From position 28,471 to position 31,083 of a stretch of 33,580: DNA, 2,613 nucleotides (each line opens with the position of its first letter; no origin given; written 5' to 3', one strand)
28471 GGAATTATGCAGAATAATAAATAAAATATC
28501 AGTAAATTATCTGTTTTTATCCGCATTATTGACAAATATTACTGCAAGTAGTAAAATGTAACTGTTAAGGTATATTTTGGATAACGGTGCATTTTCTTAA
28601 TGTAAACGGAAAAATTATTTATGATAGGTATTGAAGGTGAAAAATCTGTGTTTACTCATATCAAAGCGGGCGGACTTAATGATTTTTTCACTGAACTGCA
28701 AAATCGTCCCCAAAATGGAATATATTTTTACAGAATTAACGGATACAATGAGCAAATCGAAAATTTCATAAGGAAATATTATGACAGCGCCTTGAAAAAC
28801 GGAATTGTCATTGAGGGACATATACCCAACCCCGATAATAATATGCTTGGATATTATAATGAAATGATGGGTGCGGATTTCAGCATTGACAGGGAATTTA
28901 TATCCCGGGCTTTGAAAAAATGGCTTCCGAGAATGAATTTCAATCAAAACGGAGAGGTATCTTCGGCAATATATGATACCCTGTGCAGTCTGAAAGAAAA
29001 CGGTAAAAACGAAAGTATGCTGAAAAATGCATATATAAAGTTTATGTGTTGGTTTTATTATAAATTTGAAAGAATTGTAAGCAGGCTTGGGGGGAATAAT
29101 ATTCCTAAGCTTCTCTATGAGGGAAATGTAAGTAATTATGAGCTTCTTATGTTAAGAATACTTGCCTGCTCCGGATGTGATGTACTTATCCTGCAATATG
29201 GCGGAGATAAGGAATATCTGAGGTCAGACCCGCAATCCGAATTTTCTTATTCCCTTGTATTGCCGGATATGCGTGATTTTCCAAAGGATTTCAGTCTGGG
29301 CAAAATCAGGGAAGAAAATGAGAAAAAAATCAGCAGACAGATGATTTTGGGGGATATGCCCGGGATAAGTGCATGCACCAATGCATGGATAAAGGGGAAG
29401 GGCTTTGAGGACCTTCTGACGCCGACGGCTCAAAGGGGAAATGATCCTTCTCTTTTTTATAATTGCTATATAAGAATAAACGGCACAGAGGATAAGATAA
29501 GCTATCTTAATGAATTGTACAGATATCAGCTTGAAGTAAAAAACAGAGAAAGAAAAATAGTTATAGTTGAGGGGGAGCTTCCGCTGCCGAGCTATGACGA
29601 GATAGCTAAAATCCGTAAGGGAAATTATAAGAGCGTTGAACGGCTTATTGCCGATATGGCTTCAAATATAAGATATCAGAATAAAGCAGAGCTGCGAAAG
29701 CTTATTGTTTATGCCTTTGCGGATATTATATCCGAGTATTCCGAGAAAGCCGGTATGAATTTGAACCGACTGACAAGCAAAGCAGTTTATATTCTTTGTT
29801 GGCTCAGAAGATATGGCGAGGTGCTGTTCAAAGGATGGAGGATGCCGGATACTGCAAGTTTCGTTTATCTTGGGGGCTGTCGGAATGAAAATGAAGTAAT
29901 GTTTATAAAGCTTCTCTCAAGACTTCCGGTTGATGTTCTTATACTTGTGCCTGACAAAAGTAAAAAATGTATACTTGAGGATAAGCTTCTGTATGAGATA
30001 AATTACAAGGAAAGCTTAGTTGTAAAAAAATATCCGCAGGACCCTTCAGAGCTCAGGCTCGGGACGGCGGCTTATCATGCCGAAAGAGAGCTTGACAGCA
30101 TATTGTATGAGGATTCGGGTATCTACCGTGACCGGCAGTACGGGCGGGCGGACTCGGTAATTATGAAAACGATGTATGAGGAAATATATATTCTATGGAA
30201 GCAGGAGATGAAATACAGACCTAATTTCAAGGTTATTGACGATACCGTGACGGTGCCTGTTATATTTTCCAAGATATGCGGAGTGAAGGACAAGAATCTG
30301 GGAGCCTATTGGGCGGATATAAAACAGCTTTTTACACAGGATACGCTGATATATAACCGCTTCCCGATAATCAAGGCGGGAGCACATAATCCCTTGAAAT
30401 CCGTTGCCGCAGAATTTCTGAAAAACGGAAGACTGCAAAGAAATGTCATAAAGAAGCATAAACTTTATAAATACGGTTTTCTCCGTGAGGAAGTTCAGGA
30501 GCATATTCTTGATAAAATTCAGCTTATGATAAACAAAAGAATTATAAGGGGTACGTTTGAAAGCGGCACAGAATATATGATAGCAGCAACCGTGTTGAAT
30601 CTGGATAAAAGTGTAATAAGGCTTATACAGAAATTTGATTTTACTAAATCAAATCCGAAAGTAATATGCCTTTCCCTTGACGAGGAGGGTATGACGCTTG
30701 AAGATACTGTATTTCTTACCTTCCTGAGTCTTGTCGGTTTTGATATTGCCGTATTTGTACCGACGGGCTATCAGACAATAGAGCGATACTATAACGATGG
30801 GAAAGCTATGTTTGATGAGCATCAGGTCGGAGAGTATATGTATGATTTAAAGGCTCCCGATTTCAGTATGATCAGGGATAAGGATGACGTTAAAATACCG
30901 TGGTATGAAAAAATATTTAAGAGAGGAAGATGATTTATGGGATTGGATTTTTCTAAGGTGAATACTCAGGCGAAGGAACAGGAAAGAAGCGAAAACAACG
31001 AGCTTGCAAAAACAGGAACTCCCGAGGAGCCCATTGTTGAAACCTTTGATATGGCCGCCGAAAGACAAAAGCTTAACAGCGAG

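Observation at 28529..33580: Ter-type operon: YceG-like, TelA, TerD, divergent TerD and a P-type ATPase, with no TerC or TerB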

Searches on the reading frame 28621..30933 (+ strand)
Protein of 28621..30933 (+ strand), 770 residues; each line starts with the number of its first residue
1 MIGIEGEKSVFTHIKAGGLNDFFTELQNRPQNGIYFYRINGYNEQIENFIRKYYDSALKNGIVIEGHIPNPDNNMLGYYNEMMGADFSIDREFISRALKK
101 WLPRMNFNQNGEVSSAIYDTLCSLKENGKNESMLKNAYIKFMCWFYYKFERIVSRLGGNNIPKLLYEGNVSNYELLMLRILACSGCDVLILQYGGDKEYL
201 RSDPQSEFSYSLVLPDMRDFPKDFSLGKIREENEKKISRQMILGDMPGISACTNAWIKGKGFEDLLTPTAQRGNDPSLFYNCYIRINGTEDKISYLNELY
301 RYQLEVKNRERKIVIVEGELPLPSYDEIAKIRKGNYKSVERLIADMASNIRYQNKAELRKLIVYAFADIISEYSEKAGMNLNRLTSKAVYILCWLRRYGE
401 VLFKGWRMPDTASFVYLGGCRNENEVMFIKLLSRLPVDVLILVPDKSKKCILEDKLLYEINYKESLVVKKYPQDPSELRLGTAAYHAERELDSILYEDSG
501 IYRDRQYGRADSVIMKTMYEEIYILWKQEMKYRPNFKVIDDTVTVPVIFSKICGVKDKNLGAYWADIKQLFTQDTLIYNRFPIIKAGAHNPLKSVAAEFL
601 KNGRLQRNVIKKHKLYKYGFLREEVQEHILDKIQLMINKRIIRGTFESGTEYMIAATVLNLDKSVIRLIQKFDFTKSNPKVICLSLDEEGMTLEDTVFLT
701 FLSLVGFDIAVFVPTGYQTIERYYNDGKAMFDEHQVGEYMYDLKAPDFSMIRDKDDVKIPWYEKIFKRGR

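Call 5: search_protein_families(library=pfam, proteins=[window:28621-30933:+], max_evalue=0.1)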
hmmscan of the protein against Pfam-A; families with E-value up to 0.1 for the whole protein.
window:28621-30933:+ (770 aa): 1 family
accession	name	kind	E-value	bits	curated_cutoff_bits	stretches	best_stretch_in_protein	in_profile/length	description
PF14266.11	YceG_bac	-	5.3e-116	387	25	3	516-731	1-213/250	YceG domain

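Call 10: find_homologous_proteins(query=window:28621-30933:+, max_evalue=0.00001)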
Query window:28621-30933:+ (770 aa): 3038 proteins with E <= 0.00001 among 8000 candidates; the best 120 are listed.
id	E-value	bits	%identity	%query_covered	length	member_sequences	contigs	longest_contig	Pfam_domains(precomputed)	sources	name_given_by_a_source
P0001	0.0e+0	1765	100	100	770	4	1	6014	PF14266.12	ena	-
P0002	0.0e+0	1330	73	99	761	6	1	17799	PF14266.12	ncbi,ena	-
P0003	0.0e+0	1290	71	99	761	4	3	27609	PF14266.12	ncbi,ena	-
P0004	0.0e+0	1283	70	99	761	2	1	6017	PF14266.12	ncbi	-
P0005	0.0e+0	1252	69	99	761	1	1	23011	PF14266.12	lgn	-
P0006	0.0e+0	1245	68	99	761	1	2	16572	PF14266.12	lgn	-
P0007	0.0e+0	1234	68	99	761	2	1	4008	PF14266.12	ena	-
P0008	0.0e+0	1216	42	98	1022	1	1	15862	PF14266.12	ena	-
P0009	0.0e+0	1130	61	99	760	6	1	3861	PF14266.12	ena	-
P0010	0.0e+0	1126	61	98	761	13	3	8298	PF14266.12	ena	-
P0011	0.0e+0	1111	60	99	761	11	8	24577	PF14266.12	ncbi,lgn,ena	-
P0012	0.0e+0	1110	61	99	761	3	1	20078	PF14266.12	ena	-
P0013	0.0e+0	1107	60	98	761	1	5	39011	PF14266.12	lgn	-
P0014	0.0e+0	1103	60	98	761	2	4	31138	PF14266.12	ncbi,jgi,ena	-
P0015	0.0e+0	1098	59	99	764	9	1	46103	PF14266.12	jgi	-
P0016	0.0e+0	1069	57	98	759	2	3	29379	PF14266.12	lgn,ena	-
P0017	0.0e+0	1055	58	99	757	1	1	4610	PF14266.12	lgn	-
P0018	0.0e+0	1053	57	99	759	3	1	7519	PF14266.12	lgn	-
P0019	0.0e+0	1049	57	99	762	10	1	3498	PF14266.12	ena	-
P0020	0.0e+0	1049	56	98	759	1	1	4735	PF14266.12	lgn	-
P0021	0.0e+0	1038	57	99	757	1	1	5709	PF14266.12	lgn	-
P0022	0.0e+0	1037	57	99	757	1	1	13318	PF14266.12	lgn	-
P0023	0.0e+0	1037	57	99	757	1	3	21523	PF14266.12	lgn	-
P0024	0.0e+0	1037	57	99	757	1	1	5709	PF14266.12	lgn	-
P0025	0.0e+0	1036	57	99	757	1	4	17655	PF14266.12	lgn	-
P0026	0.0e+0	1036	57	99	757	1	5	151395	PF14266.12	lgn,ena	-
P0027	0.0e+0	1036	57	99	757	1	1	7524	PF14266.12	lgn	-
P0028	0.0e+0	1036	57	99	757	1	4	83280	PF14266.12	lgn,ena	-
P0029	0.0e+0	1035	57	99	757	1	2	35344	PF14266.12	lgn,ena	-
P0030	0.0e+0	1035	57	99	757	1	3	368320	PF14266.12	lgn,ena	-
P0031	0.0e+0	1034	57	99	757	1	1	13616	PF14266.12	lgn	-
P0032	0.0e+0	1033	57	99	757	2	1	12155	PF14266.12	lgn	-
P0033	0.0e+0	1033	56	98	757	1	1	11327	PF14266.12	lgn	-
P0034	0.0e+0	1032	57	99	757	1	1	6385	PF14266.12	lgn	-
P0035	0.0e+0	1031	57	98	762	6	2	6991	PF14266.12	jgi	-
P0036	0.0e+0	1031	57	99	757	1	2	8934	PF14266.12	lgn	-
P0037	0.0e+0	1030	57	99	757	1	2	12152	PF14266.12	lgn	-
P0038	0.0e+0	1028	56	99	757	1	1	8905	PF14266.12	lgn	-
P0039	0.0e+0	1024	56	99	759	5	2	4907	PF14266.12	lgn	-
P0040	0.0e+0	1024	57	99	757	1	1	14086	PF14266.12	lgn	-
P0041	0.0e+0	1022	56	99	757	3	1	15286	PF14266.12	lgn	-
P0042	0.0e+0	1020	55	99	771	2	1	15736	PF14266.12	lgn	-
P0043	0.0e+0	1020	56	98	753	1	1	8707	PF14266.12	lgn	-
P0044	0.0e+0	1018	56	99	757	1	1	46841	PF14266.12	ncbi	-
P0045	0.0e+0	1016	56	98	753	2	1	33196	PF14266.12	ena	-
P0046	0.0e+0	1015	55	99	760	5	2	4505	PF14266.12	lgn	-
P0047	0.0e+0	1014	55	99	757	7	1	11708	PF14266.12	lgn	-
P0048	0.0e+0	1014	56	99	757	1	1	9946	PF14266.12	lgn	-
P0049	0.0e+0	1012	56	97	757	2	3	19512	PF14266.12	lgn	-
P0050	2.5e-298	1010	56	99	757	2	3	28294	PF14266.12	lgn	-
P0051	5.7e-298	1009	55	99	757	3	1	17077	PF14266.12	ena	-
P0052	6.4e-298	1009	55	99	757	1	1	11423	PF14266.12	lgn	-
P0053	1.3e-297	1008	56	97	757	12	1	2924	PF14266.12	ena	-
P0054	1.3e-297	1008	55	99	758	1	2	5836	PF14266.12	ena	-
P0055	3.7e-297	1006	56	99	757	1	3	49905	PF14266.12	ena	-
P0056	4.1e-297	1006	54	99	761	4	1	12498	PF14266.12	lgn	-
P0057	6.9e-297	1005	53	99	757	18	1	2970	PF14266.12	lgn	-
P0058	7.2e-297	1005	55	99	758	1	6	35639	PF14266.12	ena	-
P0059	1.2e-296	1004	54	99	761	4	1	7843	PF14266.12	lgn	-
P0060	1.4e-296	1004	56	99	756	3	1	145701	PF14266.12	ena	-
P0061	2.9e-296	1003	56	99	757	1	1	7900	PF14266.12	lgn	-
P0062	2.9e-296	1003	55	99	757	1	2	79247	PF14266.12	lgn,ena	-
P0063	3.8e-296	1003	55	99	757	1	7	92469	PF14266.12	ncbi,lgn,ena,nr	ncbi:MAG: hypothetical protein J6C19_14120 [Lachnospiraceae bacterium]|nr:hypothetical protein [Lach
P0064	3.9e-296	1003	55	99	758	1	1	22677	PF14266.12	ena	-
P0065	4.7e-296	1002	56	99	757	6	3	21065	PF14266.12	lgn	-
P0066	5.3e-296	1002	55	99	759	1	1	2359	PF14266.12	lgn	-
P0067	6.3e-296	1002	54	99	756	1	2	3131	PF14266.12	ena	-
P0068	6.6e-296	1002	54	99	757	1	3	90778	PF14266.12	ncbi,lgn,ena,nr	ncbi:MAG: hypothetical protein J6D08_12680 [Lachnospiraceae bacterium]|nr:hypothetical protein [Lach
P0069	1.2e-295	1001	54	99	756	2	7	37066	PF14266.12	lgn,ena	-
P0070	1.7e-295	1001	55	99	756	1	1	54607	PF14266.12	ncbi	-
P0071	1.8e-295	1000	55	99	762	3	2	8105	PF14266.12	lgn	-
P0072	2.5e-295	1000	56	99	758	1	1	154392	PF14266.12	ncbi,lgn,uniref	ncbi:YceG family protein [Clostridium sp. MCC353]|uniref:YceG family protein n=1 Tax=Clostridium sp.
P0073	2.7e-295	1000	54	99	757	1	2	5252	PF14266.12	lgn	-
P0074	3.3e-295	1000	56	99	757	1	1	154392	PF14266.12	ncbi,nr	ncbi:hypothetical protein GPL15_05500 [Clostridium sp. MCC353]|nr:YceG family protein [Clostridium s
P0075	7.8e-295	998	53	99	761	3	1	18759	PF14266.12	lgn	-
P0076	8.1e-295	998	55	99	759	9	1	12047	PF14266.12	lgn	-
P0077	8.6e-295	998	55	99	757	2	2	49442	PF14266.12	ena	-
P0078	1.4e-294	998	55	99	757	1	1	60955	PF14266.12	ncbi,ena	-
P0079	2.1e-294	997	55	99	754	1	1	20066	PF14266.12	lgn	-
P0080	2.3e-294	997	54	99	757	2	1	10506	PF14266.12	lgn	-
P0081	3.0e-294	996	55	99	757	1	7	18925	PF14266.12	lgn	-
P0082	3.6e-294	996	55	99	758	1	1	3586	PF14266.12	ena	-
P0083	4.5e-294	996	55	99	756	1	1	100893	PF14266.12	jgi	-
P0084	4.9e-294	996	56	99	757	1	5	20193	PF14266.12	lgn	-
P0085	4.9e-294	996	54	99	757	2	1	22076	PF14266.12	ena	-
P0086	5.2e-294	996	56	99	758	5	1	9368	PF14266.12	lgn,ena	-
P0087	7.8e-294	995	56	98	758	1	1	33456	PF14266.12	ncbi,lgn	-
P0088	7.9e-294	995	54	99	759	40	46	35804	PF14266.12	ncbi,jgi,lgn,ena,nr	ncbi:MAG: hypothetical protein HFI71_12800 [Lachnospiraceae bacterium]|jgi:hypothetical protein|nr:h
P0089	9.0e-294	995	55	99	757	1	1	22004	PF14266.12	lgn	-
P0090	1.1e-293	995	55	99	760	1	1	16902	PF14266.12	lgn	-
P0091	1.3e-293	994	55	98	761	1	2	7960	PF14266.12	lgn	-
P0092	2.9e-293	993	54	99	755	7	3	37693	PF14266.12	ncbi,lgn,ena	-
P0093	3.1e-293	993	55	99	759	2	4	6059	PF14266.12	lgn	-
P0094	3.4e-293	993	55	99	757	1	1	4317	PF14266.12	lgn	-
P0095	3.6e-293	993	54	99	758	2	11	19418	PF14266.12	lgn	-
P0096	4.0e-293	993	55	99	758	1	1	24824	PF14266.12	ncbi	-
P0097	4.3e-293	993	54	99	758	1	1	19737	PF14266.12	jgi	-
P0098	1.0e-292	991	54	99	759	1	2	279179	PF14266.12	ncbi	-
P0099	1.6e-292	991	55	99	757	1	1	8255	PF14266.12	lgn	-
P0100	2.0e-292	990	53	99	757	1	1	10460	PF14266.12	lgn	-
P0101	3.0e-292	990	55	99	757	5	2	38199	PF14266.12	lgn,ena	-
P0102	3.0e-292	990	54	99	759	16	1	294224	PF14266.12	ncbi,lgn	ncbi:YceG family protein [Lachnospiraceae bacterium 45-W7]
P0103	3.1e-292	990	56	99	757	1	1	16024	PF14266.12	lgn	-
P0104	3.3e-292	990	54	99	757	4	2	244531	PF14266.12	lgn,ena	-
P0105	3.8e-292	989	55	99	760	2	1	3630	PF14266.12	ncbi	-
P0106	8.0e-292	988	55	99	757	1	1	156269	PF14266.12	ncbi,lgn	-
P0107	8.5e-292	988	55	99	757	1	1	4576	PF14266.12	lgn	-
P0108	9.5e-292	988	55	99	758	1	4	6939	PF14266.12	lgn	-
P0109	1.4e-291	988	54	99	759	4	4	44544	PF14266.12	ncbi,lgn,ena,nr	ncbi:MAG: hypothetical protein IKK33_04460 [Lachnospiraceae bacterium]|nr:hypothetical protein [Lach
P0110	2.4e-291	987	55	99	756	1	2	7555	PF14266.12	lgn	-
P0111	2.6e-291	987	54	98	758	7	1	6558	PF14266.12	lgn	-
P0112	2.9e-291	987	55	99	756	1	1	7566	PF14266.12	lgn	-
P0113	3.5e-291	986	55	99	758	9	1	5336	PF14266.12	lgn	-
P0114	4.1e-291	986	54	99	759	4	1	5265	PF14266.12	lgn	-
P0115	4.4e-291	986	54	99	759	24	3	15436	PF14266.12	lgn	-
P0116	5.0e-291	986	55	99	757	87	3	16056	PF14266.12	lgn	-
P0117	6.2e-291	985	55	98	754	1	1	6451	PF14266.12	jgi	jgi:hypothetical protein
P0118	7.1e-291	985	55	99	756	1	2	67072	PF14266.12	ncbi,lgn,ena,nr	ncbi:MAG: YceG family protein [Lachnospiraceae bacterium]|nr:YceG family protein [Lachnospiraceae ba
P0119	7.7e-291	985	54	99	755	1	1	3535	PF14266.12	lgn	-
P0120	9.8e-291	985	54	99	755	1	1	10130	PF14266.12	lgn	-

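Call 17: find_related_loci(query=A1, collection=genome_contigs, flank=10000)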
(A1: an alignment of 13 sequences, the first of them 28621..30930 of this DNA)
Query A1 (770 aa) in genome_contigs; peptide patterns used: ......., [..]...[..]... (x = any residue, [..] = any of these).
599 stretches matched a pattern (row limit reached: there are more); 498 encode a relative of the query (tblastn E <= 1e-3); the best 80 are kept; 80 distinct loci.
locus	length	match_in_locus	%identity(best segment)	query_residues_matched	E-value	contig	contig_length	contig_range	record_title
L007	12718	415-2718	73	3-770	0e+0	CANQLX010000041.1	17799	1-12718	MAG: uncultured Clostridia bacterium isolate Lapin-013__bin48 genome assembly, contig: Lapin-013__NODE_1894_length_17799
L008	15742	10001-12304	71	3-770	0e+0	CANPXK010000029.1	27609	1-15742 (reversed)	MAG: uncultured Clostridia bacterium isolate Lapin-004__bin96 genome assembly, contig: Lapin-004__NODE_2058_length_27609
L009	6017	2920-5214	71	6-770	0e+0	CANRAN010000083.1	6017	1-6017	MAG: uncultured Clostridia bacterium isolate Lapin-026__bin18 genome assembly, contig: Lapin-026__NODE_17264_length_6017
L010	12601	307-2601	68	6-770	0e+0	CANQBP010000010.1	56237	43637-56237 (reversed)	MAG: uncultured Clostridia bacterium isolate Lapin-002__bin115 genome assembly, contig: Lapin-002__NODE_714_length_56237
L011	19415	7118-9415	60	6-770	0e+0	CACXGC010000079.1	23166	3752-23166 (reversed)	MAG: uncultured Ruminococcus sp. isolate RUG11228 genome assembly, contig: RUG11228_asm_79, whole genome shotgun sequenc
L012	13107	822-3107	59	9-770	0e+0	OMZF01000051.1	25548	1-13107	uncultured Clostridiales bacterium isolate RUG098 genome assembly, contig: k87_14702618, whole genome shotgun sequence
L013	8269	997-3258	57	14-769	0e+0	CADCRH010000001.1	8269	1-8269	MAG: uncultured Ruminococcus sp. isolate RUG14906 genome assembly, contig: RUG14906_asm_1, whole genome shotgun sequence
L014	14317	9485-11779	57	6-769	0e+0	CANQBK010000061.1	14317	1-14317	MAG: uncultured Clostridia bacterium isolate Lapin-005__bin22 genome assembly, contig: Lapin-005__NODE_5762_length_14317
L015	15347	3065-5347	56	7-769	0e+0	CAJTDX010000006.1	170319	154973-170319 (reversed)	Lachnospiraceae bacterium isolate B57_57_RB_H genome assembly, contig: MGBC000118.6, whole genome shotgun sequence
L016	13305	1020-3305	57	10-769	0e+0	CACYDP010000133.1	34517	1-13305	MAG: uncultured Ruminococcus sp. isolate RUG11845 genome assembly, contig: RUG11845_asm_133, whole genome shotgun sequen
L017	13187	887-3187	55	2-769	0e+0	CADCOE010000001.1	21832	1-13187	MAG: uncultured Ruminococcus sp. isolate RUG14822 genome assembly, contig: RUG14822_asm_1, whole genome shotgun sequence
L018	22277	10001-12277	55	7-769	0e+0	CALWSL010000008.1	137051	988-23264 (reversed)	MAG: uncultured Acetatifactor sp. isolate BRZ_DR__bin5 genome assembly, contig: BRZ_DR__NODE_172_length_137051_cov_8.186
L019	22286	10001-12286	55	4-769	0e+0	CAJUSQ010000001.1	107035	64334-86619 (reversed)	MAG TPA_asm: uncultured Lachnospiraceae bacterium isolate MGBC165061 genome assembly, contig: MGBC165061.1, whole genome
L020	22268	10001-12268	55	10-769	0e+0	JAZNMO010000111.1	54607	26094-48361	MAG: Lachnospiraceae bacterium isolate T1900044661_TS20190127.MAGScoT_cleanbin_000022 SGB_1526_k141_4402181, whole genom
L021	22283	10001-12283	54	7-769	0e+0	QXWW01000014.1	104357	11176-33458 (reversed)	Lachnospiraceae bacterium strain X68 Scaffold13_1, whole genome shotgun sequence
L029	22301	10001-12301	55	8-766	0e+0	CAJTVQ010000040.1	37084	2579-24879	MAG TPA_asm: uncultured Lachnospiraceae bacterium isolate MGBC119012 genome assembly, contig: MGBC119012.40, whole genom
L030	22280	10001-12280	54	8-769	0e+0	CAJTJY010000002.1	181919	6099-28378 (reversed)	MAG TPA_asm: uncultured Lachnospiraceae bacterium isolate MGBC101638 genome assembly, contig: MGBC101638.2, whole genome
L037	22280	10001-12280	54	7-769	0e+0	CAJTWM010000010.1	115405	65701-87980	MAG TPA_asm: uncultured Lachnospiraceae bacterium isolate MGBC114950 genome assembly, contig: MGBC114950.10, whole genom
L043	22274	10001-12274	52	8-769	0e+0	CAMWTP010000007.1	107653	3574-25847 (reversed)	MAG TPA_asm: uncultured Lachnospiraceae bacterium isolate SRR14411321_bin.4_metawrap_v1.3_MAG genome assembly, contig: N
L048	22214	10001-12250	54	10-766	0e+0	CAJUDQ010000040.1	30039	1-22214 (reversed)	MAG TPA_asm: uncultured Lachnospiraceae bacterium isolate MGBC130214 genome assembly, contig: MGBC130214.40, whole genom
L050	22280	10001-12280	54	7-769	0e+0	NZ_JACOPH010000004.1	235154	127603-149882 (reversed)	Roseburia zhanii strain BX1005 DNA.677_ctg0004, whole genome shotgun sequence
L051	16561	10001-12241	55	20-770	0e+0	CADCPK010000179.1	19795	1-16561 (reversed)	MAG: uncultured Lachnospiraceae bacterium isolate RUG14852 genome assembly, contig: RUG14852_asm_179, whole genome shotg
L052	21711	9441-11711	53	10-769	0e+0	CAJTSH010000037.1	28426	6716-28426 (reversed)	MAG TPA_asm: uncultured Lachnospiraceae bacterium isolate MGBC110001 genome assembly, contig: MGBC110001.37, whole genom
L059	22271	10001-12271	53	8-768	0e+0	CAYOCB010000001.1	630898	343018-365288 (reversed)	MAG TPA_asm: uncultured Lacrimispora sp. isolate binchicken_co338_66 genome assembly, contig: NODE_3_length_630898_cov_1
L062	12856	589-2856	53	10-769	0e+0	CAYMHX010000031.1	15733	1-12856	MAG TPA_asm: uncultured Roseburia sp. isolate SRP315200_co1_289 genome assembly, contig: NODE_7442_length_15733_cov_14.6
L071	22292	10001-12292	52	2-769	0e+0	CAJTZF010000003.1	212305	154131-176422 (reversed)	MAG TPA_asm: uncultured Eubacterium sp. isolate MGBC122214 genome assembly, contig: MGBC122214.3, whole genome shotgun s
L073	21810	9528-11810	52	10-770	0e+0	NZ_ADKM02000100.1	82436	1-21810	Ruminococcus albus 8 contig00063, whole genome shotgun sequence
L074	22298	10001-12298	52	2-769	0e+0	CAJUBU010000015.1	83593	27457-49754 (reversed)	MAG TPA_asm: uncultured Lachnospira sp. isolate MGBC129270 genome assembly, contig: MGBC129270.15, whole genome shotgun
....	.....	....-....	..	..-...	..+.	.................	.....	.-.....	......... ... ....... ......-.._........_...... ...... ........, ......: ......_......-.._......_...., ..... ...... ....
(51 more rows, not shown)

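Call 21: search_protein_families(library=pfam, proteins=[L007:5228-7990:+, L007:8080-8913:-, L007:9034-9597:+, L007:9712-12039:+], max_evalue=0.001)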
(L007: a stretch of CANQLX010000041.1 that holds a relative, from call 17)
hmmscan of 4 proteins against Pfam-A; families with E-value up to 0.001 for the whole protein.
L007:5228-7990:+ (920 aa): 5 families
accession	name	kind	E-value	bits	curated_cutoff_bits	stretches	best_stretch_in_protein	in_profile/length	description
PF00122.25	E1-E2_ATPase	-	1.1e-33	116.8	28.1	1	113-332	3-179/181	E1-E2 ATPase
PF00689.26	Cation_ATPase_C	-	5.2e-33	114.7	27.3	1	720-912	2-175/175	Cation transporting ATPase, C-terminus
PF00702.32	Hydrolase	-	5.1e-17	63.3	26.4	1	352-650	3-191/191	haloacid dehalogenase-like hydrolase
PF00690.31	Cation_ATPase_N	-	2.1e-15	56.6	20.4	1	14-65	17-68/69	Cation transporter/ATPase, N-terminus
PF08282.18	Hydrolase_3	-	8.1e-08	32.7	20.9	1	637-682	210-255/255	haloacid dehalogenase-like hydrolase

L007:8080-8913:- (277 aa): 0 families

L007:9034-9597:+ (187 aa): 2 families
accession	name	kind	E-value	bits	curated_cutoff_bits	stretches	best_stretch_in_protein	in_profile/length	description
PF00881.29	Nitroreductase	-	2.5e-22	80.3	23.5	1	22-167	3-167/167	Nitroreductase family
PF14512.11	TM1586_NiRdase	-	0.00037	20.6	27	0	15-144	1-117/215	Putative TM nitroreductase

L007:9712-12039:+ (775 aa): 2 families
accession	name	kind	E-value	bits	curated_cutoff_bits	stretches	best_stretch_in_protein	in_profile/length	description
PF19732.4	SpoIIE_N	-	4.2e-50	171.4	27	1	27-503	41-524/605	Stage II sporulation protein E N-terminal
PF07228.17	SpoIIE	-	7.3e-24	85.2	25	1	594-772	3-191/192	Stage II sporulation protein E (SpoIIE)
